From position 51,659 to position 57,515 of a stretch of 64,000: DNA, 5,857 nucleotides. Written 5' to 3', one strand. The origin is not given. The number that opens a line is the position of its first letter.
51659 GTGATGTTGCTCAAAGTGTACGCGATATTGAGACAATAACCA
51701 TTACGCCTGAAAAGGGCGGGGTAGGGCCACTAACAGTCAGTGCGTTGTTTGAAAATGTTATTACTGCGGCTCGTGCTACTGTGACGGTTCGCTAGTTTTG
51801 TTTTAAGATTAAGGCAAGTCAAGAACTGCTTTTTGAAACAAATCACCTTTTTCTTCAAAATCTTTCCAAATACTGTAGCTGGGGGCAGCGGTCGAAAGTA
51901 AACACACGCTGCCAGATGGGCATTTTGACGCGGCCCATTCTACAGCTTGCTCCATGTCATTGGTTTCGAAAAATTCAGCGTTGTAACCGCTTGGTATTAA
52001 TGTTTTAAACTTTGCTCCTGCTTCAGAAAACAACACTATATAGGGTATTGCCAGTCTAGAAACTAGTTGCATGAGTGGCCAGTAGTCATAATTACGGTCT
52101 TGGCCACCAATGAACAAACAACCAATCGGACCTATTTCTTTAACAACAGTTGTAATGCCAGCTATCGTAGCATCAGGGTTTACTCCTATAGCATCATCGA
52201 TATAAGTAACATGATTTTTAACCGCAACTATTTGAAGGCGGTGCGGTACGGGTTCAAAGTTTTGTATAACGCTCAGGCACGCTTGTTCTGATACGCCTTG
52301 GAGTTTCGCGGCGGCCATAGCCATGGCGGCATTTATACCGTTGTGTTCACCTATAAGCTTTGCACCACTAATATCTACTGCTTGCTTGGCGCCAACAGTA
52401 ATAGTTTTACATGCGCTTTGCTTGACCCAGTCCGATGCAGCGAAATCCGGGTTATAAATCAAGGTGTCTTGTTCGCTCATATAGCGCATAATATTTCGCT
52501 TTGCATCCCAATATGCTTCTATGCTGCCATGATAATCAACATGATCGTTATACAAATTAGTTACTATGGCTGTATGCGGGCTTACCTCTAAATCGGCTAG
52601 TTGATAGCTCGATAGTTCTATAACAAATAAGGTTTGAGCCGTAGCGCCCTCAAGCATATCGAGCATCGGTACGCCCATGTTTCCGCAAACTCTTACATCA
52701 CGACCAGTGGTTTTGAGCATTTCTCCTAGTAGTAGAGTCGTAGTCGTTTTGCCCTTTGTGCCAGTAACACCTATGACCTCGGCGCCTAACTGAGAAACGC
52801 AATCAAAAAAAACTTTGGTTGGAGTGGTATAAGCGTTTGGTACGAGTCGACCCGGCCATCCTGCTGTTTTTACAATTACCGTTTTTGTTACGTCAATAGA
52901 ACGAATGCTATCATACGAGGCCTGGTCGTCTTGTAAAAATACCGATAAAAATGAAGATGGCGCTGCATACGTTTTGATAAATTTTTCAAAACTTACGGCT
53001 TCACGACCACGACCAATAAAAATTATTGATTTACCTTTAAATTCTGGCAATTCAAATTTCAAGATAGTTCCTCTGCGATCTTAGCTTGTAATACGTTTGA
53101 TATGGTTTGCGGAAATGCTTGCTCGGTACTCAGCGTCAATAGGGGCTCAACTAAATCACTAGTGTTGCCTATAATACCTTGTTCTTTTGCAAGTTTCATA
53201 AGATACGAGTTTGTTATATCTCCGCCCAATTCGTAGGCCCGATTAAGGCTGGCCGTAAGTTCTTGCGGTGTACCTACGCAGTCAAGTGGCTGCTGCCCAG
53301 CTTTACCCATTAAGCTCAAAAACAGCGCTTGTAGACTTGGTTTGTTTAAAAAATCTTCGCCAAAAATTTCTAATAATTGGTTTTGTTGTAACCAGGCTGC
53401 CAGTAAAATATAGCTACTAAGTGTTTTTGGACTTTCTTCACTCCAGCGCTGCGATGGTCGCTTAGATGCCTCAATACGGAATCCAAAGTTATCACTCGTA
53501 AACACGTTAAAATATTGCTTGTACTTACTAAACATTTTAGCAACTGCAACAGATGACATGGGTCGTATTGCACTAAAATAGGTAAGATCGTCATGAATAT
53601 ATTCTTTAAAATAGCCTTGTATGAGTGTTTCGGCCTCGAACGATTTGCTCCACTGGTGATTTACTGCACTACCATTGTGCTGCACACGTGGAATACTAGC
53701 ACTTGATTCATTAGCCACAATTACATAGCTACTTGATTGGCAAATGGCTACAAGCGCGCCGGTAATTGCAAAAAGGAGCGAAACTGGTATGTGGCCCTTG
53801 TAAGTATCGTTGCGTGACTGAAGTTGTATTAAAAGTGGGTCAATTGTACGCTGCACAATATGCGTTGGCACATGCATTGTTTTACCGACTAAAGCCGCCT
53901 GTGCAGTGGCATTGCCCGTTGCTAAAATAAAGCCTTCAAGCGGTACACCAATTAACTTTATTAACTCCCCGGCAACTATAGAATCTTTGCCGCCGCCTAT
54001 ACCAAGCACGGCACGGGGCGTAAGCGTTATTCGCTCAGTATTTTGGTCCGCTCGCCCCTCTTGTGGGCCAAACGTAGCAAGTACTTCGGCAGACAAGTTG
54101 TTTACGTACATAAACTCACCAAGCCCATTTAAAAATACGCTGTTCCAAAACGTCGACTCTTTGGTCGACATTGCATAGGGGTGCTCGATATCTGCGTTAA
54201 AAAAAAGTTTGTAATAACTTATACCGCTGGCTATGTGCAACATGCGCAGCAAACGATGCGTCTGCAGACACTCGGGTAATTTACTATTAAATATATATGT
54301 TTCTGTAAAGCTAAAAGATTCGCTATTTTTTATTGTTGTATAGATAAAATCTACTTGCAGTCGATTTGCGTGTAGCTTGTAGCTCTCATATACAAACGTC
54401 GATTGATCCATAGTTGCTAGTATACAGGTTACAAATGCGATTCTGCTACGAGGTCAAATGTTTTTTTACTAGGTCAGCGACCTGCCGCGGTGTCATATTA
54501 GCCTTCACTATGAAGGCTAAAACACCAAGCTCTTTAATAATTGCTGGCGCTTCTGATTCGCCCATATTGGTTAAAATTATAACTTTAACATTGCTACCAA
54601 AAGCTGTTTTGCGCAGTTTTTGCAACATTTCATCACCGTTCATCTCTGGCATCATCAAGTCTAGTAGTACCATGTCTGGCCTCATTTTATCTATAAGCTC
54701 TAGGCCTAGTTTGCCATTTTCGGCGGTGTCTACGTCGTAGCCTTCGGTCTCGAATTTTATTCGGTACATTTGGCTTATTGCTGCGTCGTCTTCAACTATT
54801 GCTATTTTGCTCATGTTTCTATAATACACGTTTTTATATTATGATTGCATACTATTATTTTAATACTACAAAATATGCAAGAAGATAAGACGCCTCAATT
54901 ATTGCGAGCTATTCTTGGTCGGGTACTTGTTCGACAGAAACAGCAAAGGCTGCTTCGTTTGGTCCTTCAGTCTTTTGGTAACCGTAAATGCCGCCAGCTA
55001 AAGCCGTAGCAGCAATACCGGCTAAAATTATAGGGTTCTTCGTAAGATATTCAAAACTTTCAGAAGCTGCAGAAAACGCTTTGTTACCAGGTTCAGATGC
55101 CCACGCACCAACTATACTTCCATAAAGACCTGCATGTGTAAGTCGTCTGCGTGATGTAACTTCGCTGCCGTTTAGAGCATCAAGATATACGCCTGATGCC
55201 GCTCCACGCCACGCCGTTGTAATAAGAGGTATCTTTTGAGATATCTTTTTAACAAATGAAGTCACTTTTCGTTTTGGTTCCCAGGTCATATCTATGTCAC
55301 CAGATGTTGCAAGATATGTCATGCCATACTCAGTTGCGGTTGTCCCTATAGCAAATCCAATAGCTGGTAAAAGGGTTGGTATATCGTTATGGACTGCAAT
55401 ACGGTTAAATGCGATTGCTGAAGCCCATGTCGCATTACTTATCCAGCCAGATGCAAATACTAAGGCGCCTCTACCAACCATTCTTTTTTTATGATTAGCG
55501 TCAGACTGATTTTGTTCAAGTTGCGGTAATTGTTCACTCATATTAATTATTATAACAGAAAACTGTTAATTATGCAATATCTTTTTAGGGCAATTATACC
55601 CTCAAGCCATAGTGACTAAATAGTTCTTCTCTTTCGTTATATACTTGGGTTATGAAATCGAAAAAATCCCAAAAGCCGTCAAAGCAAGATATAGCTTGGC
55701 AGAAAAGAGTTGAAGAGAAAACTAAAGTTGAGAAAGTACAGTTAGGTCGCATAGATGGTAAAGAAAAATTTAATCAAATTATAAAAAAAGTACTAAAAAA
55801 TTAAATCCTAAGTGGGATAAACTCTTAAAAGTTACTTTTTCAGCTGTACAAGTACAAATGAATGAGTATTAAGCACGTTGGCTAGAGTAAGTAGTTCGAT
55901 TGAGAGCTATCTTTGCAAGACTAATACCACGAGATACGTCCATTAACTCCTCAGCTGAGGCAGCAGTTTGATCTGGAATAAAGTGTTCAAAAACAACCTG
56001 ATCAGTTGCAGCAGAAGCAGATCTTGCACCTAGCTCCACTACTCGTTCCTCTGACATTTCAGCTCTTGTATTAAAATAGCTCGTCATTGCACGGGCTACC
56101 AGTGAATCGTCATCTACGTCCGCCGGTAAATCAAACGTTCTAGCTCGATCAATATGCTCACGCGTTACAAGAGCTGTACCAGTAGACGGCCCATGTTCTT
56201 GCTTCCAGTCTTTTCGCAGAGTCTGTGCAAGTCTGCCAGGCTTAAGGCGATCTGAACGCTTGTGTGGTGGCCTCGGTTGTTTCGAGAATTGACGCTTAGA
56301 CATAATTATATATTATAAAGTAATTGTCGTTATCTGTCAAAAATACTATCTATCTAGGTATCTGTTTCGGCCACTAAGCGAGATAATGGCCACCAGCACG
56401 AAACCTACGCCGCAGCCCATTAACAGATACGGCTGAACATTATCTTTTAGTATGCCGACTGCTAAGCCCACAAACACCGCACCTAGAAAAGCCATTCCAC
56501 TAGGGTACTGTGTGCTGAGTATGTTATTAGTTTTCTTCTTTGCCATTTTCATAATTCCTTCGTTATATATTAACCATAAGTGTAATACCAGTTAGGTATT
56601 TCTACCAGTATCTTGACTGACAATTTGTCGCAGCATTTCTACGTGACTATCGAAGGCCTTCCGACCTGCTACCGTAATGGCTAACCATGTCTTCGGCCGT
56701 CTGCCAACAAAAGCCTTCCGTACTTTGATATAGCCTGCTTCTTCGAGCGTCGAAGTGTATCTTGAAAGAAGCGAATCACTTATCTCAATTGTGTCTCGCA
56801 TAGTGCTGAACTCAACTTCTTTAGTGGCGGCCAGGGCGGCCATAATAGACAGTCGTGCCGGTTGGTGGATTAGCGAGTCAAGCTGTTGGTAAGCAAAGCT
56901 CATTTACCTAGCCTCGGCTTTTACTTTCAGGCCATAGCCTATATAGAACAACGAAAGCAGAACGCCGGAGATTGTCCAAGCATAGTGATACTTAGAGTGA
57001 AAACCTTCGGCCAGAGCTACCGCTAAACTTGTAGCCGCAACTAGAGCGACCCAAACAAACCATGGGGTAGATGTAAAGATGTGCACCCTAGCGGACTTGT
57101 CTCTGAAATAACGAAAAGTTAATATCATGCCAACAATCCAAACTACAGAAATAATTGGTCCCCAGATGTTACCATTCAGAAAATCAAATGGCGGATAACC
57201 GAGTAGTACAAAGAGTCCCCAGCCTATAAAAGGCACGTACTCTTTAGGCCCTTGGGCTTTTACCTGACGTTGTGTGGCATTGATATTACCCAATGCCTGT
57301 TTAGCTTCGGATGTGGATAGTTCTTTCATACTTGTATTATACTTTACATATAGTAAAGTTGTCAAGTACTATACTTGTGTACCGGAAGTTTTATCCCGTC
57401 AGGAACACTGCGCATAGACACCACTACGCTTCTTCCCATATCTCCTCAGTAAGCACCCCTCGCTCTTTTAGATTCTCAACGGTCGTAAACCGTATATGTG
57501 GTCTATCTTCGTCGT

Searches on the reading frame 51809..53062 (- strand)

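Call 50: search_protein_families(library=pfam, max_evalue=0.00001, proteins=[window:51809-53062:-])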
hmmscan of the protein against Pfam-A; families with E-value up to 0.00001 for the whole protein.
window:51809-53062:- (417 aa): 2 families
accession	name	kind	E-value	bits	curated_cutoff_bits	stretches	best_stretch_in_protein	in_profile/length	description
PF08245.18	Mur_ligase_M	-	8.6e-26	91.6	24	1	99-229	1-151/200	Mur ligase middle domain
PF02875.26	Mur_ligase_C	-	3.4e-06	28.3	28.4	1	274-390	1-124/127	Mur ligase, glutamate ligase domain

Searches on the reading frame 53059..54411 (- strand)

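Call 23: search_protein_families(library=ncbifam, proteins=[window:53059-54411:-], max_evalue=0.001)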
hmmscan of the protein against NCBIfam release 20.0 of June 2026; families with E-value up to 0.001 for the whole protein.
window:53059-54411:- (450 aa): 1 family
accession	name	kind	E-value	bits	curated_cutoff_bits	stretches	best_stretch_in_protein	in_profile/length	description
NF041275.1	MurL_Xanthmoales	equivalog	3.6e-73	246.6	700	1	51-443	57-445/447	UDP-N-acetyl-alpha-D-muramoyl-L-alanyl-L-glutamate epimerase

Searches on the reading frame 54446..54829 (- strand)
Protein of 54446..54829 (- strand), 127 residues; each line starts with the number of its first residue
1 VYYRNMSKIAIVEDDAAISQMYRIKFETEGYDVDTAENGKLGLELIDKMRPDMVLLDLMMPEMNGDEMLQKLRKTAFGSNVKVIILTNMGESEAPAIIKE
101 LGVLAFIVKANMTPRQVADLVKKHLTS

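Call 50: search_protein_families(library=pfam, max_evalue=0.00001, proteins=[window:54446-54829:-])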
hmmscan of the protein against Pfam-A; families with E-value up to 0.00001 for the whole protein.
window:54446-54829:- (127 aa): 1 family
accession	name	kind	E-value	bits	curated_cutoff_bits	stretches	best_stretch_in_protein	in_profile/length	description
PF00072.30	Response_reg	-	3.7e-22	79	30.2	1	9-111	1-101/111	Response regulator receiver domain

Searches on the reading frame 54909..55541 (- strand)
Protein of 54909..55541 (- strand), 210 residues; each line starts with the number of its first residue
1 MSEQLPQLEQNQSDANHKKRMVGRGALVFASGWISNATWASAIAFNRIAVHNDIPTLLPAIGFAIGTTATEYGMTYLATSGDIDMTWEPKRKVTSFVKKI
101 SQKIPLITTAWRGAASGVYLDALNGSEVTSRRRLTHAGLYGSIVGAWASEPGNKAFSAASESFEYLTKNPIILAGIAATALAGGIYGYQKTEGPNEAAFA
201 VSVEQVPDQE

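Call 51: search_protein_families(library=pfam, max_evalue=1, proteins=[window:54909-55541:-])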
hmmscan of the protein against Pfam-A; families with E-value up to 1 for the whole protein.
window:54909-55541:- (210 aa): 1 family
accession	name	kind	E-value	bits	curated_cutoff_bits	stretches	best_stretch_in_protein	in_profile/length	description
PF09813.14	Coa3_cc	-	0.21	11.7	27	1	164-188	9-31/48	Cytochrome c oxidase assembly factor 3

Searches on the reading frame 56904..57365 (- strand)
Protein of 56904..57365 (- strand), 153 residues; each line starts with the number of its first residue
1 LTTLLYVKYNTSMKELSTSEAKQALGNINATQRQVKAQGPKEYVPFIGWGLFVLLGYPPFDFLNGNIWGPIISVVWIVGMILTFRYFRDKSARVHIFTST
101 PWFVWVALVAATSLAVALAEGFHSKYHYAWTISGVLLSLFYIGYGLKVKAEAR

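Call 51: search_protein_families(library=pfam, max_evalue=1, proteins=[window:56904-57365:-])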
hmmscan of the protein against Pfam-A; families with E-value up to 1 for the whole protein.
window:56904-57365:- (153 aa): 2 families
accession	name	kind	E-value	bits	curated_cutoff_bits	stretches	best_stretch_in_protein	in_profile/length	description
PF07291.16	MauE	-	0.03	15.1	27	1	72-146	12-91/128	Methylamine utilisation protein MauE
PF19529.4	DUF6057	-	0.45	9.8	29.8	1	66-144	70-138/569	Family of unknown function (DUF6057)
